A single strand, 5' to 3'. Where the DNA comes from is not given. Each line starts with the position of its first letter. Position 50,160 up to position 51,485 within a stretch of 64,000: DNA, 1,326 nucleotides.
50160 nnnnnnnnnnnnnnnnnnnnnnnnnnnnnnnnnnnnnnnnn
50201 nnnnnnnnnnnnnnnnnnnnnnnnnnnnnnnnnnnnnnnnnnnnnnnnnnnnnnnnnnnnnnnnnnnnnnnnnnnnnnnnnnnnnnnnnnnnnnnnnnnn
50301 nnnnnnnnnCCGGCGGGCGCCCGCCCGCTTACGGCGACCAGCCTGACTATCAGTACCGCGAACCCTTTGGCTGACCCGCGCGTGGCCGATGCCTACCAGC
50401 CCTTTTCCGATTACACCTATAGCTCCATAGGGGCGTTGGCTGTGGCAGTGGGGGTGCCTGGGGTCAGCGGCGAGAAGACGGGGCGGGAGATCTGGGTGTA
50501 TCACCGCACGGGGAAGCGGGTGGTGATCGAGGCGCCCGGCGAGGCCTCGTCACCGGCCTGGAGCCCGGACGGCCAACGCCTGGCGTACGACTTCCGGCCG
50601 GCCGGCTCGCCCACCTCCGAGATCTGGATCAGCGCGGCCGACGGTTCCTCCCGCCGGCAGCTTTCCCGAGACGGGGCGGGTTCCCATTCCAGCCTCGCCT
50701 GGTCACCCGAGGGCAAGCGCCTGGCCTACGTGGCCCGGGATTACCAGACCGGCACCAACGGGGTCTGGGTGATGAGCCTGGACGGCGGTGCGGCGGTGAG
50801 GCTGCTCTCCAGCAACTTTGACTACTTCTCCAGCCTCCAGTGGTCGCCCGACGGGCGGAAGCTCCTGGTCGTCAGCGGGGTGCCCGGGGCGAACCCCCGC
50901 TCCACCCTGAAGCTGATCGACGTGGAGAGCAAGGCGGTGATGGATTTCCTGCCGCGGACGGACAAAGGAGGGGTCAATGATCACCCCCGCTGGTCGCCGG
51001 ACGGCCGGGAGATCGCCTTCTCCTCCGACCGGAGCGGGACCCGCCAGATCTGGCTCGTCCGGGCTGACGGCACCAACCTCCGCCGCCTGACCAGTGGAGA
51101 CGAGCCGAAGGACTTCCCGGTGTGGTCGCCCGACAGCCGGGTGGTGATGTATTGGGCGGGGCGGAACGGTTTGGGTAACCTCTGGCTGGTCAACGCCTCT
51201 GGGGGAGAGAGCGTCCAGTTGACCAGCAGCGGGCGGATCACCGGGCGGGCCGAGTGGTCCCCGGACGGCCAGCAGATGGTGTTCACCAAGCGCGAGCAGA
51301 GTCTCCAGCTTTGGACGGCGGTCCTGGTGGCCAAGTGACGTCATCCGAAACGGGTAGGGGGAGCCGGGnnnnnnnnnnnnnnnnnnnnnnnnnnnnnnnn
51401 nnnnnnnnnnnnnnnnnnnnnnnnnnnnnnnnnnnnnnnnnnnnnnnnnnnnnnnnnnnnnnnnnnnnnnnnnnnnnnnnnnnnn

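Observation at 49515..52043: Paralogous two-module secreted domain, once fused to a TolB-like beta-propeller and once standalone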

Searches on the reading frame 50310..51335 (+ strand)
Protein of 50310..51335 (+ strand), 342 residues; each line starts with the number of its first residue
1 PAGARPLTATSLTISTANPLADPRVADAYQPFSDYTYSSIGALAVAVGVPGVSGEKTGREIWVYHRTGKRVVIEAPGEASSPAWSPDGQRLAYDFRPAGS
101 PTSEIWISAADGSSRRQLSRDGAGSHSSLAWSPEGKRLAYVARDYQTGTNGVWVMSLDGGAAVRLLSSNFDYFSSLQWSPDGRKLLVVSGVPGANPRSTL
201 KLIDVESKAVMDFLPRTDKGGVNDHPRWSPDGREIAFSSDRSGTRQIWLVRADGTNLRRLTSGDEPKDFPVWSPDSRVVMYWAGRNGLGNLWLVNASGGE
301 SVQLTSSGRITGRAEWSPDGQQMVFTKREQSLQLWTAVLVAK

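Call 54: search_solved_structures(query=window:50310-51335:+, max_evalue=0.00001)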
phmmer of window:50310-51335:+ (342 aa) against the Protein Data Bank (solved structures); distinct sequences matched with E-value up to 0.00001: 18.
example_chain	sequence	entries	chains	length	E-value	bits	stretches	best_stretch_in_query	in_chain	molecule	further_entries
4r40_A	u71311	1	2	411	2.2e-19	72.8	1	223-327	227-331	Protein TolB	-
4pwz_A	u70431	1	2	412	2.2e-19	72.8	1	223-327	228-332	Protein TolB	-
2hqs_A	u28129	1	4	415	1.3e-18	70.2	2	223-327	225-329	Protein tolB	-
4jml_A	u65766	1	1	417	1.5e-18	70.1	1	90-285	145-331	Protein TolB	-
1crz_A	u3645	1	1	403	1.6e-18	70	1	223-327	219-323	TOLB PROTEIN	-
2w8b_A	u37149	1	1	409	1.6e-18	69.9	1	223-327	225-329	PROTEIN TOLB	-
2w8b_B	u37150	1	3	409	1.7e-18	69.9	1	223-327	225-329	PROTEIN TOLB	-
3iax_A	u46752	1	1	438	1.8e-18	69.8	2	223-327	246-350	Protein tolB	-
1c5k_A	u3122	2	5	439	1.8e-18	69.8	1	223-327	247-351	PROTEIN (TOLB PROTEIN) | PROTEIN TOLB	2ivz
7nst_E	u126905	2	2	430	2.4e-18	69.4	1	223-327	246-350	Tol-Pal system protein TolB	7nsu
2ojh_A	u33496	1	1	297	5.6e-18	68.2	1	57-280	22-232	Uncharacterized protein Atu1656/AGR_C_3050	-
6pnv_A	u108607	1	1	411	9.9e-18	67.4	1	223-328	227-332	Tol-Pal system protein TolB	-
7mx5_A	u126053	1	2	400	2.9e-16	62.5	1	89-261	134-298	Tol-Pal system protein TolB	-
8wt1_A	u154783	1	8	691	4.6e-15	58.6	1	225-278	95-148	S9 family peptidase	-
5yp1_A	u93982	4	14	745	6.7e-08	35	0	220-311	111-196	Dipeptidyl aminopeptidase 4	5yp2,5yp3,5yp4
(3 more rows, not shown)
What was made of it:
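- Closest known: TolB. Same: TolB is the closest PDB match by sequence (call 54).
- The closest PDB sequences to the propeller are TolB at E 2e-19 (call 54).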
